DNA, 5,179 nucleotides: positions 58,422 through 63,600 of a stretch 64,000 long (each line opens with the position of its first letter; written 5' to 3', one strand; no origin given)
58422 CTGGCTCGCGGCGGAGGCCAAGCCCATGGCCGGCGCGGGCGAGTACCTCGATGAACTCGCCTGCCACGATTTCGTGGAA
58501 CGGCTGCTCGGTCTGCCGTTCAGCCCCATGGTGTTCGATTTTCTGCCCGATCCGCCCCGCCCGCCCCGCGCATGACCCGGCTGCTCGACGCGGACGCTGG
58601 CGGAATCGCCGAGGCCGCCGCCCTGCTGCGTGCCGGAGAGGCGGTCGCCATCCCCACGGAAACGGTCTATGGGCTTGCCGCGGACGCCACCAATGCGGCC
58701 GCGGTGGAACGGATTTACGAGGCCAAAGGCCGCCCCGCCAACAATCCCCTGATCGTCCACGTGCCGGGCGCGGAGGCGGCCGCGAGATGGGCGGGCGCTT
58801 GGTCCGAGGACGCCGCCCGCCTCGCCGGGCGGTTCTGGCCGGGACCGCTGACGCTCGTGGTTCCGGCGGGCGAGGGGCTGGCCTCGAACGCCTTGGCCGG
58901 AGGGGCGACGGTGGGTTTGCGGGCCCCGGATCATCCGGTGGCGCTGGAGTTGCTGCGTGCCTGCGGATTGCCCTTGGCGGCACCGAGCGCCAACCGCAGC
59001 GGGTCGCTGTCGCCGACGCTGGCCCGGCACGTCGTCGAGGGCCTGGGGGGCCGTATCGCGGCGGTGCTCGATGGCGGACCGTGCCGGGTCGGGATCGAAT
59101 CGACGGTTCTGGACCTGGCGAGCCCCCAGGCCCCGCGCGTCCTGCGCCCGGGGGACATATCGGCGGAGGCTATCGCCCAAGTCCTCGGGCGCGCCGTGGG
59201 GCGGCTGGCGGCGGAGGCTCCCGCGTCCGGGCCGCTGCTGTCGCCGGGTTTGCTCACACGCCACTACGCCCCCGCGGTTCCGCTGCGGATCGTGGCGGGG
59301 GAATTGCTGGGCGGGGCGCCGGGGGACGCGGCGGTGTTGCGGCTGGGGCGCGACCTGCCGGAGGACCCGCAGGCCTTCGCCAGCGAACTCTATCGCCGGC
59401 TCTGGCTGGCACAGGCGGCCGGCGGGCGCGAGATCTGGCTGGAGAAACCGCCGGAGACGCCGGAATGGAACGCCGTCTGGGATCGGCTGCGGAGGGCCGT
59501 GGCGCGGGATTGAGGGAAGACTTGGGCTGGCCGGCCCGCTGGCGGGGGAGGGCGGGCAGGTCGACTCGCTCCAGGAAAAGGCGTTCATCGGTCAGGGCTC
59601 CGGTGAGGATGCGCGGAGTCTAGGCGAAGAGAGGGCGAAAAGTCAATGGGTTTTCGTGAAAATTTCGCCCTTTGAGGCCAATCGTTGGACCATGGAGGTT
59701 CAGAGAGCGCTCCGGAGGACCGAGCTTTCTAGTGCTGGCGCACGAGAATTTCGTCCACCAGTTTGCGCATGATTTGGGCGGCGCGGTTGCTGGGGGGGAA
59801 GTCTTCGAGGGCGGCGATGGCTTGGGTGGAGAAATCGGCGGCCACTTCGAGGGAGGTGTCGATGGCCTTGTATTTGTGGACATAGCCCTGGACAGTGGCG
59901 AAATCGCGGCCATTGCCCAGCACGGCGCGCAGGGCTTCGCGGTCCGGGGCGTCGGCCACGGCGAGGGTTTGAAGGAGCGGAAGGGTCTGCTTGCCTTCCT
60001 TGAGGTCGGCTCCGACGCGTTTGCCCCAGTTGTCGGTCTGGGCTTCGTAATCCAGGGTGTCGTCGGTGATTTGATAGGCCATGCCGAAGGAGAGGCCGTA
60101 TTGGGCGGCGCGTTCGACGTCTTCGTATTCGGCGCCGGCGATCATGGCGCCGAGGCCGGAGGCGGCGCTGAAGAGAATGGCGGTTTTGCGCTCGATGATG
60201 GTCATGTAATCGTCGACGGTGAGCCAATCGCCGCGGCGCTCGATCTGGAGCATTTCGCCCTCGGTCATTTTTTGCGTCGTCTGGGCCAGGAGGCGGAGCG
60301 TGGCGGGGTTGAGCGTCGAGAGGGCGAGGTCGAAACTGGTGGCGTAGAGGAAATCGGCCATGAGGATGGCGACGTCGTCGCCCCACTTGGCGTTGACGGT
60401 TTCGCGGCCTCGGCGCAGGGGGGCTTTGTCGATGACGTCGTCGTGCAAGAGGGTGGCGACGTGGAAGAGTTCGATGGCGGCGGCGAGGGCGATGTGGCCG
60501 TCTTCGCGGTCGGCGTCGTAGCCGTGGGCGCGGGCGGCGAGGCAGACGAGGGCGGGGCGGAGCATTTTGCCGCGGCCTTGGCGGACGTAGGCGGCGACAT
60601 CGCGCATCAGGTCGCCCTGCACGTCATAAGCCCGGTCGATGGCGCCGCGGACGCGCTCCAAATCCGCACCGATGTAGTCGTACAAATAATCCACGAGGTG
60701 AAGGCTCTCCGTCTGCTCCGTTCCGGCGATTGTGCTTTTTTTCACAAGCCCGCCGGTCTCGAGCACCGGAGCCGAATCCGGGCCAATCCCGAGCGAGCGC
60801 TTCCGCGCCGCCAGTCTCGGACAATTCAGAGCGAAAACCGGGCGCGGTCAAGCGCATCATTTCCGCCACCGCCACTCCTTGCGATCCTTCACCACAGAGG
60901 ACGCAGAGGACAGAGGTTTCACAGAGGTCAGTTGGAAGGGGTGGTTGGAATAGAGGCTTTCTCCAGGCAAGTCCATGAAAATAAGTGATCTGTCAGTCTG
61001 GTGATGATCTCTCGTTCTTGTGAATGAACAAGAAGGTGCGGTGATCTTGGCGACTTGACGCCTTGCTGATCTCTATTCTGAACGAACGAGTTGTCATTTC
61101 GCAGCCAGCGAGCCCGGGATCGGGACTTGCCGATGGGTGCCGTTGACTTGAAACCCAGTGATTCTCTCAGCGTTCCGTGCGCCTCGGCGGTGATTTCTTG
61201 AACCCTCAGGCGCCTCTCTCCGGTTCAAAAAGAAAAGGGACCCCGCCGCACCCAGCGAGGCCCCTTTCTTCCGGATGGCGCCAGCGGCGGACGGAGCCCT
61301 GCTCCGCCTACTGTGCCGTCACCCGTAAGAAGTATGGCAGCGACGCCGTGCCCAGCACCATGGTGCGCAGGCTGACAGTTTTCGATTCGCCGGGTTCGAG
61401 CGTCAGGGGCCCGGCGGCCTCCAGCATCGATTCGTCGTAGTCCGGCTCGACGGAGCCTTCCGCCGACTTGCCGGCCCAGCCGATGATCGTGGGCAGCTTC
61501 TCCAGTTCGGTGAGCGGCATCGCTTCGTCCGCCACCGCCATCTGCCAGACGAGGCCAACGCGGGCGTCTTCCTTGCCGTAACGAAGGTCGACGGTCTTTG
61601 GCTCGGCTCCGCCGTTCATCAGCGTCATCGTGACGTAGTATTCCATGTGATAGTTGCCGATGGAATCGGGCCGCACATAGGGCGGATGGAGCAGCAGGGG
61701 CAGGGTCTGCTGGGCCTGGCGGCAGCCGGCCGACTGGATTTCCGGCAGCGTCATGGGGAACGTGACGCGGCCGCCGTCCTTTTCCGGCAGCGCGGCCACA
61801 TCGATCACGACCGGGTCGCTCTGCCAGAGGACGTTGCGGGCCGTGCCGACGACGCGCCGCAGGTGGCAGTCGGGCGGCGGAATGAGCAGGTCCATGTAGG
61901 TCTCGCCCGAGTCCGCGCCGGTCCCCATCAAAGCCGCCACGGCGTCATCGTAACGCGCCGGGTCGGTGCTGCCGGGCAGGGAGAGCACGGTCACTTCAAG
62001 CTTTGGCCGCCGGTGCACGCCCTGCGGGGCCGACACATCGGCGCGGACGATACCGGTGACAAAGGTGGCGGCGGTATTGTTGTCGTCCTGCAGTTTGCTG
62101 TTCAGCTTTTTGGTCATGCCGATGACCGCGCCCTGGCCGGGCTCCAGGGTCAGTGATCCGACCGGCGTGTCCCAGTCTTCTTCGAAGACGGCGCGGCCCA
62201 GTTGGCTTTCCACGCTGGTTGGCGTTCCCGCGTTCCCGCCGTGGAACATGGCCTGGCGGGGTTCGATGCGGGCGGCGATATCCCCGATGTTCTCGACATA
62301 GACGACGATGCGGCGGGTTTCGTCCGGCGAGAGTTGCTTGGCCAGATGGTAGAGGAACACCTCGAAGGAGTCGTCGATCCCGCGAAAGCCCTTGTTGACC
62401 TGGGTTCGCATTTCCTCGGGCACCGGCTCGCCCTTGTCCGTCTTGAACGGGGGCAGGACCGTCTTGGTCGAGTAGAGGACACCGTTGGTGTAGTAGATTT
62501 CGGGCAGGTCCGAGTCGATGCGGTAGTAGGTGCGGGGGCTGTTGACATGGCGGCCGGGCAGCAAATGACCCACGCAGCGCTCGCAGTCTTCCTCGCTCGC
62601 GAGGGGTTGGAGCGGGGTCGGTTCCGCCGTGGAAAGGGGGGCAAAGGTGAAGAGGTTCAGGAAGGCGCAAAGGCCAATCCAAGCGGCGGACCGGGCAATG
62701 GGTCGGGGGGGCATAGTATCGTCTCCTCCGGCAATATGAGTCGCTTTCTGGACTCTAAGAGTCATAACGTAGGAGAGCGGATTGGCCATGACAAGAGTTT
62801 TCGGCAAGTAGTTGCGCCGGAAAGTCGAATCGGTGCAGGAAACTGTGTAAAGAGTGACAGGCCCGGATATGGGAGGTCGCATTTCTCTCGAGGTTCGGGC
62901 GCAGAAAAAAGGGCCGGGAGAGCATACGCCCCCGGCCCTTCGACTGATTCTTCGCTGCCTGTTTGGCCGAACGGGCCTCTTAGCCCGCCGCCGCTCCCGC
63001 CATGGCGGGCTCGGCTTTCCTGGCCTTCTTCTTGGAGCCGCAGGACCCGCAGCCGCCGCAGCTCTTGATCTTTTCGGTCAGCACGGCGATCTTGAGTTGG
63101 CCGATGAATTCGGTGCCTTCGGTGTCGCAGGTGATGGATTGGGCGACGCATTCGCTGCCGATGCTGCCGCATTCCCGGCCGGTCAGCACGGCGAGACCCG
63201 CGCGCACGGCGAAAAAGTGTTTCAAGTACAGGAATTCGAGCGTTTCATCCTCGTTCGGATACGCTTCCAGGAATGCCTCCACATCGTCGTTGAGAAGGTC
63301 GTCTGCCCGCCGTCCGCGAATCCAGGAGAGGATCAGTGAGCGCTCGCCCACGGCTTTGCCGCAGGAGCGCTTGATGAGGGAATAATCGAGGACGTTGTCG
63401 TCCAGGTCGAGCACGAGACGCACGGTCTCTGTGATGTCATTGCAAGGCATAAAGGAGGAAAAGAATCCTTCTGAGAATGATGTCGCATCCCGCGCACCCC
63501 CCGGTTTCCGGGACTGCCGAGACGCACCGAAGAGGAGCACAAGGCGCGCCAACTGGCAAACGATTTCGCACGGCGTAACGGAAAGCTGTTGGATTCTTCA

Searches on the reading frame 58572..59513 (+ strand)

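Call 16: search_protein_families(library=ncbifam, proteins=[window:58572-59513:+])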
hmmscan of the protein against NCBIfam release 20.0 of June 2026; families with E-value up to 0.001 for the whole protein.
window:58572-59513:+ (313 aa): 3 families
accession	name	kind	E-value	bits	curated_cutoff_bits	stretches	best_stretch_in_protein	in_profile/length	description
TIGR00057.1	TIGR00057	equivalog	3.4e-54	183.1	123.2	1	8-205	7-201/202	L-threonylcarbamoyladenylate synthase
NF007919.1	PRK10634.1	equivalog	1.1e-16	60.8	175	1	17-168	3-155/176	L-threonylcarbamoyladenylate synthase type 1 TsaC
TIGR00143.1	hypF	equivalog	4.3e-06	25.2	466.1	1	10-145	192-325/741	carbamoyltransferase HypF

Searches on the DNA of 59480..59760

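Call 36: search_rna_families(source=window, start=59480, end=59760, threshold=evalue, max_evalue=10)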
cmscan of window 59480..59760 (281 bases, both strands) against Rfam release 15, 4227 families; matches with E-value up to 10: 1.
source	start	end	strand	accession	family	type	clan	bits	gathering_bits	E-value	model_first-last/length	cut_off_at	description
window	59643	59675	+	RF03181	mir-2755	Gene; miRNA;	-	12.4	76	7.3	22-53/74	no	mir-2755 microRNA precursor family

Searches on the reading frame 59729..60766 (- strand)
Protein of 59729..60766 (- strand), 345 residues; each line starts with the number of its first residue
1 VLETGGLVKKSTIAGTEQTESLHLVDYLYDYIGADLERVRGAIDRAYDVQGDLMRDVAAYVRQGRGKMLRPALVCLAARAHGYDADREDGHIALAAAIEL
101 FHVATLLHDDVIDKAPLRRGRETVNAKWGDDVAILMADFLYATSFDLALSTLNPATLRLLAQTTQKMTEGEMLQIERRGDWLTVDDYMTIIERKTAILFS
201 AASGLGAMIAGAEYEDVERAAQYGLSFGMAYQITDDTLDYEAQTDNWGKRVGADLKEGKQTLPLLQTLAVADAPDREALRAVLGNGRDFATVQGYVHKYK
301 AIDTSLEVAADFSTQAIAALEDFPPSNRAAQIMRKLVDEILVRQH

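Call 16: search_protein_families(library=ncbifam, proteins=[window:59729-60766:-])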
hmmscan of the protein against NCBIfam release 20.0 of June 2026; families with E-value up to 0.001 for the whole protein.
window:59729-60766:- (345 aa): 16 families
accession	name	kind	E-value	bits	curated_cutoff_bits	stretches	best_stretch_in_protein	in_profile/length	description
TIGR02748.1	GerC3_HepT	equivalog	1.5e-61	208.3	456.55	1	27-340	4-314/319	heptaprenyl diphosphate synthase component II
NF008140.0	PRK10888.1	equivalog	1.2e-56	192.4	412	1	33-327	11-306/323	octaprenyl diphosphate synthase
NF040698.1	IdsA_Meth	equivalog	4.5e-56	190.4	468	1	48-345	24-328/328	short chain isoprenyl diphosphate synthase IdsA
NF041169.1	f2_encap_cargo4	exception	1.3e-53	182.4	450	1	61-345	45-334/334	family 2 encapsulin nanocompartment cargo protein polyprenyl transferase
NF041003.1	GGPP_syn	equivalog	2.3e-53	181.4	500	1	36-343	10-323/326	geranylgeranyl diphosphate synthase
NF042417.1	NPPPS_Mycobact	equivalog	1.2e-52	179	600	1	35-340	25-330/335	nonaprenyl/(2E,6E)-farnesyl/geranylgeranyl diphosphat synthase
TIGR02749.1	prenyl_cyano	equivalog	8.9e-48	162.9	383.2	1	28-343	6-320/322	solanesyl diphosphate synthase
NF045628.1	HxpDPsynlarge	equivalog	5.8e-45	153.6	500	1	49-343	18-309/311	hexaprenyl-diphosphate synthase large subunit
NF045549.1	GGPPsyn_IdsB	equivalog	5e-38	131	475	1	63-269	62-270/346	geranylgeranyl diphosphate synthase IdsB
NF040789.2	gerfarn_diphsyn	equivalog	1.7e-37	129.4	560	1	37-343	16-343/345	geranylfarnesyl diphosphate synthase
NF045485.1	FPPsyn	subfamily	7.9e-36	123.7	275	1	54-273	25-253/288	farnesyl diphosphate synthase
NF045685.1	GGPPSynCrtE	equivalog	4.9e-30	104.6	460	1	29-268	4-253/293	geranylgeranyl diphosphate synthase CrtE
NF040627.1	GFPS_Meth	equivalog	3.4e-28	98.9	600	1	53-241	27-211/285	geranylfarnesyl diphosphate synthase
NF007877.0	PRK10581.1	equivalog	1.2e-23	83.8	321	1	65-277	43-265/299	(2E,6E)-farnesyl diphosphate synthase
NF042416.1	GFPPS_Mycobact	equivalog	2.9e-19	69.3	600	2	51-129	28-105/350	bifunctional (2E,6E)-farnesyl/geranyl diphosphate synthase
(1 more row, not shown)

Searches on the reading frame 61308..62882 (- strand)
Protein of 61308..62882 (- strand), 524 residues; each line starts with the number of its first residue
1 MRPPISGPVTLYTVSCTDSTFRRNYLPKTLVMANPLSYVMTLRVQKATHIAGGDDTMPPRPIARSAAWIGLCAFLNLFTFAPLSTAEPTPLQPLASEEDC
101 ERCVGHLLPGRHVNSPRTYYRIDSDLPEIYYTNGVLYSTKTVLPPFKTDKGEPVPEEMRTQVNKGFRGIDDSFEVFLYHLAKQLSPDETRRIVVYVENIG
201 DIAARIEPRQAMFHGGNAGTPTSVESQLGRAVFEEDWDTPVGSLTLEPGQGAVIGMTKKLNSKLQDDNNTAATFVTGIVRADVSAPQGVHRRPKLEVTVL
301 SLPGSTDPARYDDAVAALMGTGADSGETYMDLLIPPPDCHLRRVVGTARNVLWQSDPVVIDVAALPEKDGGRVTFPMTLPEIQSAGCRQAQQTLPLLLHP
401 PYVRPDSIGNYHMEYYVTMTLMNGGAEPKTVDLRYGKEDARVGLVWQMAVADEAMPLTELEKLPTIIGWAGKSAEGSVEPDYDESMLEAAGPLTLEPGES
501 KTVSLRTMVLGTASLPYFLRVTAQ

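Call 41: find_encoding_contigs(protein=window:61308-62882:-, flank=10000, max_places=4)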
Protein window:61308-62882:- (524 aa): no gene with exactly this product is on record in the collection.

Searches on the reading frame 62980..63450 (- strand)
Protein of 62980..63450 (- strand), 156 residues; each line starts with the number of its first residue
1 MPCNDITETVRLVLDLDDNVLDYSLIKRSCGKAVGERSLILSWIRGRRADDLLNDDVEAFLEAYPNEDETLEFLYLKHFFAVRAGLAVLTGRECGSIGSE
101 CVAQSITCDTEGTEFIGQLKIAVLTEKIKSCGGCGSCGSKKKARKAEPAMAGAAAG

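Call 50: find_encoding_contigs(protein=window:62980-63450:-, flank=10000, max_places=4)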
Protein window:62980-63450:- (156 aa): 1 contig read that carries it; 1 place shown.
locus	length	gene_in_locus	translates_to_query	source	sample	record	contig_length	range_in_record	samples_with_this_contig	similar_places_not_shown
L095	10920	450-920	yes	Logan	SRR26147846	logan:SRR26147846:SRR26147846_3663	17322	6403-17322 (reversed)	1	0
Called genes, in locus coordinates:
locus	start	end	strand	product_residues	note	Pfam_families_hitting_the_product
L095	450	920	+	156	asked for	-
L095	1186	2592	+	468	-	PF11850:DUF3370 (faint)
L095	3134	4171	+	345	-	PF00348:polyprenyl_synt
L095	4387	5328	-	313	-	PF01300:Sua5_yciO_yrdC, PF03481:Sua5_C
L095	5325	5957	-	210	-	-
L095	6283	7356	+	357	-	PF21320:WHD_Rv2258c, PF02353:CMAS, PF13489:Methyltransf_23, PF05175:MTS, PF01209:Ubie_methyltran, PF13649:Methyltransf_25, PF13847:Methyltransf_31, PF08241:Methyltransf_11, +4 more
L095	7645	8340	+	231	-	PF07963:N_methyl (weak), PF08334:T2SSG (weak)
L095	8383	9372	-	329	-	PF00288:GHMP_kinases_N, PF08544:GHMP_kinases_C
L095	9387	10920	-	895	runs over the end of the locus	PF04932:Wzy_C, PF14559:TPR_19 (faint)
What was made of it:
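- Tried and rejected: One succeeded, but that contig ends about 100 nt inside the window's right edge (call 50).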
